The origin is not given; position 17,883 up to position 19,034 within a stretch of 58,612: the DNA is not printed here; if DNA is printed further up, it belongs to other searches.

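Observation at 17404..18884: Tightly coupled thioredoxin, FTR catalytic subunit and [FeFe]-hydrogenase-like protein: a possible new thioredoxin-reducing module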

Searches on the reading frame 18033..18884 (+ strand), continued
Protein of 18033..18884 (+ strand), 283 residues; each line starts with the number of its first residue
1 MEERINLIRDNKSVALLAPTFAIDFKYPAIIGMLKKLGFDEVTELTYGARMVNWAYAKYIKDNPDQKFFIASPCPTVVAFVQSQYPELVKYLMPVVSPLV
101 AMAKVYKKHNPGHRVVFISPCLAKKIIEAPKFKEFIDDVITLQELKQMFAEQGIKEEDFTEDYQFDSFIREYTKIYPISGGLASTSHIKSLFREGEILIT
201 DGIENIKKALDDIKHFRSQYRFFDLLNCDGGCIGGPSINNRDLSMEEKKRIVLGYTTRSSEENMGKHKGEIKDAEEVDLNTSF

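Call 19: find_encoding_contigs(protein=P0019, flank=5000, max_places=1)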
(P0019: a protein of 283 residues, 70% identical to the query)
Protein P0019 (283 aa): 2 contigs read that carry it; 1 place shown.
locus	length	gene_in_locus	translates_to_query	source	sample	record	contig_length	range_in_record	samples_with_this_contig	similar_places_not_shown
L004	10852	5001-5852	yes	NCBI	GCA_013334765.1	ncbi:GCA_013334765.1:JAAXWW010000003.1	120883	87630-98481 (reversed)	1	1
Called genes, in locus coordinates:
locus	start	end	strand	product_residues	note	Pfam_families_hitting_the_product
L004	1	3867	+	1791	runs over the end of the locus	-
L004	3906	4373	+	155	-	-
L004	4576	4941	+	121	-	PF00719:Pyrophosphatase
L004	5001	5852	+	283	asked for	PF02906:Fe_hyd_lg_C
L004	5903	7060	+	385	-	PF03193:RsgA_GTPase, PF00009:GTP_EFTU (faint), PF00005:ABC_tran (weak), PF01926:MMR_HSR1 (weak)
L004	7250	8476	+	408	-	PF00999:Na_H_Exchanger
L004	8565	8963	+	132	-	PF07883:Cupin_2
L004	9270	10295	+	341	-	PF04041:Glyco_hydro_130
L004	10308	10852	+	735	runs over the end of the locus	PF00534:Glycos_transf_1, PF13692:Glyco_trans_1_4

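Call 20: find_encoding_contigs(protein=P0086, flank=5000, max_places=1)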
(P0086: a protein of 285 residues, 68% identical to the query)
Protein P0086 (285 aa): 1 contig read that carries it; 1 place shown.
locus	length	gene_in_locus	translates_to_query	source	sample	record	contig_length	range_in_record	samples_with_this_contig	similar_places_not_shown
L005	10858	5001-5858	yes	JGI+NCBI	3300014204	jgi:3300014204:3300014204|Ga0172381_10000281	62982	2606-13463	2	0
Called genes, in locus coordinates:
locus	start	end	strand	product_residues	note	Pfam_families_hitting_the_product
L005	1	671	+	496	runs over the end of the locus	PF01564:Spermine_synth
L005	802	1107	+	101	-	PF00829:Ribosomal_L21p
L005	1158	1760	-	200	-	PF00633:HHH (faint), PF21176:RecR_HhH, PF02132:RecR_ZnF (weak), PF01751:Toprim, PF13662:Toprim_4, PF21175:RecR_C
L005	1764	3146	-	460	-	PF00772:DnaB, PF03796:DnaB_C, PF13481:AAA_25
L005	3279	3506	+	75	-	-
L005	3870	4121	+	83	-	PF01541:GIY-YIG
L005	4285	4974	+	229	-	PF18922:DUF5672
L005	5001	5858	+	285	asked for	PF02906:Fe_hyd_lg_C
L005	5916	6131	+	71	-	-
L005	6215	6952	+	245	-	PF05401:NodS (weak), PF05219:DREV (weak), PF13489:Methyltransf_23, PF07021:MetW, PF08241:Methyltransf_11, PF08242:Methyltransf_12, PF13649:Methyltransf_25, PF13847:Methyltransf_31, +2 more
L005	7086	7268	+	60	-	-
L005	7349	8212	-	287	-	PF01145:Band_7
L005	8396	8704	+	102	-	PF13192:Thioredoxin_3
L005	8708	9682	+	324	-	PF03773:ArsP_1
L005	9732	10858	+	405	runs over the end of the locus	PF13354:Beta-lactamase2, PF00768:Peptidase_S11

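Call 22: search_protein_representatives(protein=window:18033-18884:+)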
Query: 283 residues. Proteins with E-value up to 0.001 (for the whole library): 2576; up to 1e-10: 1381; up to 1e-30: 88. The best 150 are listed.
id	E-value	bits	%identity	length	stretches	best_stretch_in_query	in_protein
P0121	4.7e-86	305.2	52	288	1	5-276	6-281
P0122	5.0e-80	285.5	51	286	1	9-278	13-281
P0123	2.5e-62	227.4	46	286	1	6-266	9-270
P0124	6.2e-61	222.9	43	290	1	11-283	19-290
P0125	9.6e-61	222.2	42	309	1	10-281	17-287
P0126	4.2e-58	213.6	44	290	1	11-265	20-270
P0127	2.7e-56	207.7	43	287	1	6-282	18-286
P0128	2.9e-56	207.5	39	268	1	9-256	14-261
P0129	4.6e-55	203.6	44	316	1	12-279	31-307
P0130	1.9e-54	201.6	39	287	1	10-280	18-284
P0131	3.9e-54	200.6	44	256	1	13-248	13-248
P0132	1.2e-52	195.7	38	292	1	5-261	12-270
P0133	1.5e-52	195.3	28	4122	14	198-251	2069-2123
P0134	1.6e-52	195.2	48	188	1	100-281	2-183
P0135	3.3e-51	190.9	39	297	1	4-261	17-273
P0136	5.1e-50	187.0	39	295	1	2-278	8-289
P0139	3.9e-46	174.3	35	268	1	8-255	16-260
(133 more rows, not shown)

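Call 28: list_cluster_members(proteins=[P0121, P0123, P0124, P0125, P0127, P0128, P0130, P0132, P0136, P0139])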
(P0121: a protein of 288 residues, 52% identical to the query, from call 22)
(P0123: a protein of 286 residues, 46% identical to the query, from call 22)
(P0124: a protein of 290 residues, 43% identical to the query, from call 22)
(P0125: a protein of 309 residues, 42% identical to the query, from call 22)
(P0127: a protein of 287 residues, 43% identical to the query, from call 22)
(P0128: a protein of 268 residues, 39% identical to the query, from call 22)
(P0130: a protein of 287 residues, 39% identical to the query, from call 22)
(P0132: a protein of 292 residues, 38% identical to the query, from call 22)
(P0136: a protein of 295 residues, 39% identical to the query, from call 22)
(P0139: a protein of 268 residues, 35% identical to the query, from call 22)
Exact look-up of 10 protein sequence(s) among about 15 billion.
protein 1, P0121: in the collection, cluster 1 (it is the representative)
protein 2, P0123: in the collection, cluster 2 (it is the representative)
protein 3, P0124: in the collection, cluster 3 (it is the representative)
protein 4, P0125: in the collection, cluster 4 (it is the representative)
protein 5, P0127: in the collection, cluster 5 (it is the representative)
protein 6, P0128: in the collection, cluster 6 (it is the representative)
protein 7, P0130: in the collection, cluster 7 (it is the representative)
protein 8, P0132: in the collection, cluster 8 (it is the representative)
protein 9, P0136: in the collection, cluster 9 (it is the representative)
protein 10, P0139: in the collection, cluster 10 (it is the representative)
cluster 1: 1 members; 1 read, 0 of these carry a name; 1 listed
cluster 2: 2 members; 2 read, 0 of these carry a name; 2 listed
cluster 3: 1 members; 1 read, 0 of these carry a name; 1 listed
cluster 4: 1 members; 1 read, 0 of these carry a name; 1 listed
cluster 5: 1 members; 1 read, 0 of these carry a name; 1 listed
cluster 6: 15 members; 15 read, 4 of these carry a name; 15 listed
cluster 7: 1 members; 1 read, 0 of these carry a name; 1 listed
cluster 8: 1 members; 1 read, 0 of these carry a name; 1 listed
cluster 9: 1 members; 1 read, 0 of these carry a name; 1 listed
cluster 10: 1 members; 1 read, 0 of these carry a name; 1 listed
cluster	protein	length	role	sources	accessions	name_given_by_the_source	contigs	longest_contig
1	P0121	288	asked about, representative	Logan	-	-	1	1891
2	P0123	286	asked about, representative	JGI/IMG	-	-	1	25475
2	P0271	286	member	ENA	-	-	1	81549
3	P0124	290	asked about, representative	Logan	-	-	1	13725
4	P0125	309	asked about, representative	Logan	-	-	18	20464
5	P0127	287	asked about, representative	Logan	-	-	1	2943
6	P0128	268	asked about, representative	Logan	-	-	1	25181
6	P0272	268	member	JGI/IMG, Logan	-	iron only hydrogenase large subunit-like protein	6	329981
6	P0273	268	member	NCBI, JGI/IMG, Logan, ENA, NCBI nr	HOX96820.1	MAG TPA: [Fe-Fe] hydrogenase large subunit C-terminal domain-containing protein ... | [Fe-Fe] hydrogenase large subunit C-terminal domain-containing protein [bacterium]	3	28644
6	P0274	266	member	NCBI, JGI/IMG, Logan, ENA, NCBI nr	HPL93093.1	MAG TPA: [Fe-Fe] hydrogenase large subunit C-terminal domain-containing protein ... | [Fe-Fe] hydrogenase large subunit C-terminal domain-containing protein [bacterium]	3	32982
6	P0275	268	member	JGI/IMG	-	iron only hydrogenase large subunit-like protein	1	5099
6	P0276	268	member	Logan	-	-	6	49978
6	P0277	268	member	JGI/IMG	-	-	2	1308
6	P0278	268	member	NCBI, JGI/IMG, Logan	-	-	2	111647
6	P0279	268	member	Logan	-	-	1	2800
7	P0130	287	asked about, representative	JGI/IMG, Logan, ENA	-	-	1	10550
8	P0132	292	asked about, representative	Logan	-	-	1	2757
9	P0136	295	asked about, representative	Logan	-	-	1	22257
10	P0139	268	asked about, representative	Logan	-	-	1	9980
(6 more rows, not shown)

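Call 32: find_related_loci(query=A2, collection=genome_contigs, flank=8000)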
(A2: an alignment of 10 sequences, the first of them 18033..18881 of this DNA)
Query A2 (283 aa) in genome_contigs; peptide patterns used: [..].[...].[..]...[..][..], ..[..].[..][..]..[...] (x = any residue, [..] = any of these).
107 stretches matched a pattern; 44 encode a relative of the query (tblastn E <= 1e-3); 44 distinct loci.
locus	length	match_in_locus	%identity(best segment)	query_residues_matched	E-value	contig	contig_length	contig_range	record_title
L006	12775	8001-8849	72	1-283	1e-145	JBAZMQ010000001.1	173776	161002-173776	MAG: Patescibacteria group bacterium isolate SO_2017_LW4_47 scaffold_273_c1_LW137-91_2017, whole genome shotgun sequence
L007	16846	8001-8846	72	1-283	8e-144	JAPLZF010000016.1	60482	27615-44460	MAG: Candidatus Staskawiczbacteria bacterium isolate LacPavin_0920_WC90_MAG_38_16 LacPavin_0920_WC90_scaffold_1093815, w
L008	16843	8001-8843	70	1-281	6e-141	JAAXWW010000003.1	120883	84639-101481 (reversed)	MAG: Candidatus Moraniibacteriota bacterium isolate W9_Combined_metabat2_046 W9_Combined_metabat2_046_NODE_81, whole gen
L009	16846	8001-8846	70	1-283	2e-139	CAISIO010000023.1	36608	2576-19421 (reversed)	MAG: Candidatus Staskawiczbacteria bacterium isolate MJ-time_bin-6037 genome assembly, contig: bin-6037:23/45, whole gen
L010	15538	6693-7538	69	1-283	2e-137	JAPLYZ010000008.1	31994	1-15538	MAG: Candidatus Staskawiczbacteria bacterium isolate LacPavin_0920_WC70_MAG_39_33 LacPavin_0920_WC70_scaffold_644951, wh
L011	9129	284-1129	69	1-283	7e-137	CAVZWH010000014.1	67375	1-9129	MAG: Candidatus Staskawiczbacteria bacterium isolate MFD02138.bin.1.79 genome assembly, contig: contig_135416, whole gen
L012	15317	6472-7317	67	1-283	5e-135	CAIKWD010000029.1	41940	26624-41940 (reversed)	Candidatus Staskawiczbacteria bacterium isolate MJ-time_bin-8344 genome assembly, contig: bin-8344:29/31, whole genome s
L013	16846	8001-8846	67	1-283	3e-133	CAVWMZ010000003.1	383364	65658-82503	MAG: Candidatus Staskawiczbacteria bacterium isolate MFD01223.bin.2.87 genome assembly, contig: contig_24919, whole geno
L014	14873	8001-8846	63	2-283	3e-128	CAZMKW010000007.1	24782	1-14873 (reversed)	MAG TPA_asm: uncultured Candidatus Saccharibacteria bacterium isolate SRP178699_co1_461 genome assembly, contig: NODE_22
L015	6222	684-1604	60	1-283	7e-126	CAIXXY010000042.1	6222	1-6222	Candidatus Staskawiczbacteria bacterium isolate AlinenSediments_bin-5022 genome assembly, contig: bin-5022:42/66, whole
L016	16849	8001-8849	63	1-283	6e-122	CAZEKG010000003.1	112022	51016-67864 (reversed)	MAG TPA_asm: uncultured Gammaproteobacteria bacterium isolate SRP170004_co1_594 genome assembly, contig: NODE_182_length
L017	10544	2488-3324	67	5-283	2e-132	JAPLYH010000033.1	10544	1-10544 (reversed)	MAG: Candidatus Parcubacteria bacterium isolate LacPavin_0419_WC90_MAG_36_8 LacPavin_0419_WC90_scaffold_301297, whole ge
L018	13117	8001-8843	59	1-281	2e-119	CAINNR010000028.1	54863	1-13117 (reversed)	uncultured Candidatus Berkelbacteria bacterium isolate AlinenLipids_bin-4476 genome assembly, contig: bin-4476:28/39, wh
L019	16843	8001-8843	58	1-281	1e-118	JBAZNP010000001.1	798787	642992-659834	MAG: Patescibacteria group bacterium isolate SO_2017_LW4_72 scaffold_15_c1_LW137-91_2017, whole genome shotgun sequence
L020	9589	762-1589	55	8-283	1e-111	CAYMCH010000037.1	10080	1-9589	MAG TPA_asm: uncultured Candidatus Saccharibacteria bacterium isolate SRP192927_co2_25 genome assembly, contig: NODE_130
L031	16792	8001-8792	42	11-283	4e-59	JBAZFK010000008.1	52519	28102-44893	MAG: Candidatus Nanoarchaeia archaeon isolate SO_2017_LW3_149 NODE_1332_length_52519_cov_4.291457_LW162_2017, whole geno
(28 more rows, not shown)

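Call 56: predict_structure(alignment_id=A4)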
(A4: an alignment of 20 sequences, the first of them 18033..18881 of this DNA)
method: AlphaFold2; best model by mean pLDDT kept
length: 283 residues; sequences in the alignment: 20
mean_pLDDT: 85.1   pTM: 0.84
mean pLDDT of the five models: 85.1, 81.0, 80.0, 78.4, 77.8
residues with pLDDT >= 90: 145; 70-90: 100; 50-70: 19; < 50: 19
segments of 3 or more residues with pLDDT < 50: 170-180, 265-271
pLDDT, mean of each block of 10 residues (from residue 1): 94 91 90 96 79 86 95 91 97 91 88 93 92 95 95 95 73 44 65 90 94 96 89 81 84 78 51 68 85
secondary structure, 60 per line:
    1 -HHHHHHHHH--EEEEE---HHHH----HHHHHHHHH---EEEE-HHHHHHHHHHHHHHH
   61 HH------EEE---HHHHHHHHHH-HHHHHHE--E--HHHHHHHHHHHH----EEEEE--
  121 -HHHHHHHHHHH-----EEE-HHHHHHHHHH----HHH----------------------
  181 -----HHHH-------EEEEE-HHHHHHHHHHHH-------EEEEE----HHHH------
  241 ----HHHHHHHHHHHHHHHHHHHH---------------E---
elements in order: H2-10 E13-17 H21-24 H29-37 E41-44 H46-62 E69-71 H75-84 H86-91 H98-109 E114-118 H122-132 E138-140 H142-151 H186-189 E197-201 H203-214 E222-226 H231-234 H245-264

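Call 59: fold_search(model_id=the predicted structure, library=pdb)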
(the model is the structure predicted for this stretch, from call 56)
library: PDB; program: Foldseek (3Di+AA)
matches with E <= 10: 1201; with E <= 0.001: 73
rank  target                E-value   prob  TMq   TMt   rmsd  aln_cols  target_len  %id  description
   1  8a6t_A                1.4e-14  1.00  0.73  0.39   5.5       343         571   23  Cryo-EM structure of the electron bifurcating Fe-Fe hydrogenase HydABC complex from Thermoanaerobacter kivui in the re (released 2023-02-15)
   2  6ttl_A                3.8e-14  1.00  0.74  0.46   5.1       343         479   18  crystal structure of [FeFe]-hydrogenase CbA5H (partial) from Clostridium beijerinckii in Hinact state (released 2020-12-09)
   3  4r0v_A                9.6e-14  1.00  0.69  0.48   9.0       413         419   17  [FeFe]-hydrogenase Oxygen Inactivation is Initiated by the Modification and Degradation of the H cluster 2Fe Subcluste (released 2015-01-28)
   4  7p8n_a                1.1e-13  1.00  0.73  0.34   4.9       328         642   20  TmHydABC- T. maritima hydrogenase with bridge closed (released 2022-09-14)
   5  2n0s_MODEL_1_A        1.1e-13  1.00  0.69  0.50   8.5       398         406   16  HADDOCK model of ferredoxin and [FeFe] hydrogenase complex (released 2015-06-24)
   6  8zqd_A                1.4e-13  1.00  0.79  0.38   5.3       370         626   20  Anaerobically isolated active [FeFe]-hydrogenase CbA5H (released 2025-01-01)
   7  4r0v_B                1.6e-13  1.00  0.69  0.49   8.7       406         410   17  [FeFe]-hydrogenase Oxygen Inactivation is Initiated by the Modification and Degradation of the H cluster 2Fe Subcluste (released 2015-01-28)
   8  6gly_B                2.4e-13  1.00  0.73  0.38   6.5       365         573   19  [FeFe]-hydrogenase CpI from Clostridium pasteurianum, variant C299A (released 2018-11-07)
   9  3lx4_A                2.5e-13  1.00  0.71  0.51   8.5       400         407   17  Stepwise [FeFe]-hydrogenase H-cluster assembly revealed in the structure of HydA(deltaEFG) (released 2010-04-28)
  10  6gm6                  3.0e-13  1.00  0.69  0.49   8.8       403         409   17  [FeFe]-hydrogenase HydA1 from Chlamydomonas reinhardtii,variant E141Q (released 2018-11-07)
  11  5la3_B                3.4e-13  1.00  0.72  0.38   6.6       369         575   20  [FeFe]-hydrogenase CpI from Clostridium pasteurianum, variant E279A (released 2017-06-21)
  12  6gl6                  3.4e-13  1.00  0.68  0.49   8.9       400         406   17  apo [FeFe]-hydrogenase HydA1 from Chlamydomonas reinhardtii, variant C377H (released 2018-12-26)
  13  7p5h_A                3.7e-13  1.00  0.74  0.40   5.6       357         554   18  TmHydABC- D2 map (released 2022-09-14)
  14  7qhf_B                3.7e-13  1.00  0.73  0.38   6.5       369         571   19  [FeFe]-hydrogenase I from Clostridium pasteurianum (CpI), variant G302S (released 2023-09-27)
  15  6gm5                  3.9e-13  1.00  0.70  0.50   8.7       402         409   17  [FeFe]-hydrogenase HydA1 from Chlamydomonas reinhardtii,variant E141A (released 2018-11-07)
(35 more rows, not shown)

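Call 61: find_encoding_contigs(protein=window:18033-18884:+, flank=10000, max_places=2)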
Protein window:18033-18884:+ (283 aa): 4 contigs read that carry it; 2 places shown.
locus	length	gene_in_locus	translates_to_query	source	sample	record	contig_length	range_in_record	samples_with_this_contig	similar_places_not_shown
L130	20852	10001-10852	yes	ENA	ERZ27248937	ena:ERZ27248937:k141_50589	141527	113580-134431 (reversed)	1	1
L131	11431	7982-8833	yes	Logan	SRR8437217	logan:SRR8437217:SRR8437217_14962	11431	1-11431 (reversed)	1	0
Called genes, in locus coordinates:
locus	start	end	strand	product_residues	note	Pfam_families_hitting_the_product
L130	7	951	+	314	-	PF00413:Peptidase_M10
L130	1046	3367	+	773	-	PF00982:Glyco_transf_20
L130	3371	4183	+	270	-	PF02358:Trehalose_PPase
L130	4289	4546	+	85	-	PF02201:SWIB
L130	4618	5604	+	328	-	PF02016:Peptidase_S66, PF17676:Peptidase_S66C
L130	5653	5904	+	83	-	-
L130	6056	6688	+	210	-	PF02535:Zip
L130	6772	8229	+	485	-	PF03193:RsgA_GTPase (faint), PF13481:AAA_25 (faint), PF13555:AAA_29 (faint), PF00005:ABC_tran, PF02463:SMC_N (faint), PF13401:AAA_22 (faint), PF00005:ABC_tran, PF13304:AAA_21 (weak), +2 more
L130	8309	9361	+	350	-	PF00438:S-AdoMet_synt_N, PF02772:S-AdoMet_synt_M, PF02773:S-AdoMet_synt_C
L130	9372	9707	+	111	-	PF00085:Thioredoxin, PF13098:Thioredoxin_2 (weak), PF13905:Thioredoxin_8 (faint)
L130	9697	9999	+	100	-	PF02943:FeThRed_B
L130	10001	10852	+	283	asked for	PF02906:Fe_hyd_lg_C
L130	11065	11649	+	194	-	PF04542:Sigma70_r2, PF08281:Sigma70_r4_2, PF04545:Sigma70_r4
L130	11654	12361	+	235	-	-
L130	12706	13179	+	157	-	PF09900:DUF2127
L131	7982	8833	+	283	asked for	PF02906:Fe_hyd_lg_C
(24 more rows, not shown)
